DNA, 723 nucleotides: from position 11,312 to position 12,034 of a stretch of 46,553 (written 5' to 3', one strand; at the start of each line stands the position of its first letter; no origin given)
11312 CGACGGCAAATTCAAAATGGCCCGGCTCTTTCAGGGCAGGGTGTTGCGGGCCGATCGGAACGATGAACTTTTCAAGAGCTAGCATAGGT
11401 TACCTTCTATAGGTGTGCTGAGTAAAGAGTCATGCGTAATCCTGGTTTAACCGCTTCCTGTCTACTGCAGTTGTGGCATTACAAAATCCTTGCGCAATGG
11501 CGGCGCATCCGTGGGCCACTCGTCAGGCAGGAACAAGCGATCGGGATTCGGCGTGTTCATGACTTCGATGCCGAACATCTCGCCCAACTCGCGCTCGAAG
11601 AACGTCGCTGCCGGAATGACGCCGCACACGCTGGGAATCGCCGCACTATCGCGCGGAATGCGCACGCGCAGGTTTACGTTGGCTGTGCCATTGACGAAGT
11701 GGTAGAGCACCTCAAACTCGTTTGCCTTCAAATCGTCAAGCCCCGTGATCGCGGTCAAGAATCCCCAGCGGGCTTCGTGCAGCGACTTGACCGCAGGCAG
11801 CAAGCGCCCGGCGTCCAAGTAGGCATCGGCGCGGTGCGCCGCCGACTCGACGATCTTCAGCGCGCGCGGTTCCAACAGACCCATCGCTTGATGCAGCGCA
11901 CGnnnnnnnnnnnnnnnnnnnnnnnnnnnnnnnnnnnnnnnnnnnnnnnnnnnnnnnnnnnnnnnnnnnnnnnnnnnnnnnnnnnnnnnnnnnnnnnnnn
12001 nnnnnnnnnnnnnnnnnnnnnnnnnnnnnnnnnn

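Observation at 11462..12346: HAD-like, apparently catalytically dead domain fused to the NuoC-like subunit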

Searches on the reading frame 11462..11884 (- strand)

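Call 6: search_protein_families(library=ncbifam, proteins=[window:11462-11884:-], max_evalue=1)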
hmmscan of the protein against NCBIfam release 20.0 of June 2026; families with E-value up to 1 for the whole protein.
window:11462-11884:- (140 aa): 17 families
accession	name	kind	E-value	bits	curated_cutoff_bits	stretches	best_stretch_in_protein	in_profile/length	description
TIGR01961.1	NuoC_fam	subfamily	3.2e-20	72.9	122.45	1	30-135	12-119/122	NADH (or F420H2) dehydrogenase, subunit C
NF004735.0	PRK06074.2-2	equivalog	1e-17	64.5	176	1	15-134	25-146/158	NADH-quinone oxidoreductase subunit C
NF040611.1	F420_dehyd_FpoC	exception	4.8e-17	62.3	220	1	16-134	26-146/158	F420H2 dehydrogenase subunit FpoC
NF009141.0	PRK12494.1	equivalog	9.1e-17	61.5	175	1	24-138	49-167/175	NAD(P)H-quinone oxidoreductase subunit J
NF004737.0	PRK06074.2-4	equivalog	6.8e-16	58.5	144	1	28-136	23-126/150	NADH-quinone oxidoreductase subunit C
NF004733.0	PRK06074.1-5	equivalog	6.9e-14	52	225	1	32-136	47-151/203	NADH-quinone oxidoreductase subunit C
NF009808.0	PRK13292.1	equivalog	3.3e-13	48.4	1156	1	53-134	292-373/791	NADH-quinone oxidoreductase subunit B/C/D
NF006304.0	PRK08491.1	equivalog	6.5e-13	48.8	228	1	22-133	62-173/263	NADH-quinone oxidoreductase subunit C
NF008728.0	PRK11742.1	equivalog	1.6e-12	46.6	840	1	50-135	88-173/598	NADH-quinone oxidoreductase subunit C/D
NF004736.0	PRK06074.2-3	equivalog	2e-12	47.2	239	1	35-136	57-159/183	NADH-quinone oxidoreductase subunit C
NF005856.0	PRK07785.1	equivalog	1.6e-11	44.5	224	1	37-134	123-222/246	NADH-quinone oxidoreductase subunit C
NF004731.0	PRK06074.1-3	equivalog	1.8e-10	41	303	1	28-136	39-147/207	NADH-quinone oxidoreductase subunit C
NF004734.0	PRK06074.2-1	equivalog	3.4e-10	40.1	169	1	17-135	26-150/164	NADH-quinone oxidoreductase subunit C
NF004738.0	PRK06074.2-5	equivalog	5.9e-10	39.1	198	1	21-136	32-151/174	NADH-quinone oxidoreductase subunit C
NF005832.0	PRK07735.1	equivalog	3.4e-09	36.4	431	1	55-135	344-424/430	NADH-quinone oxidoreductase subunit C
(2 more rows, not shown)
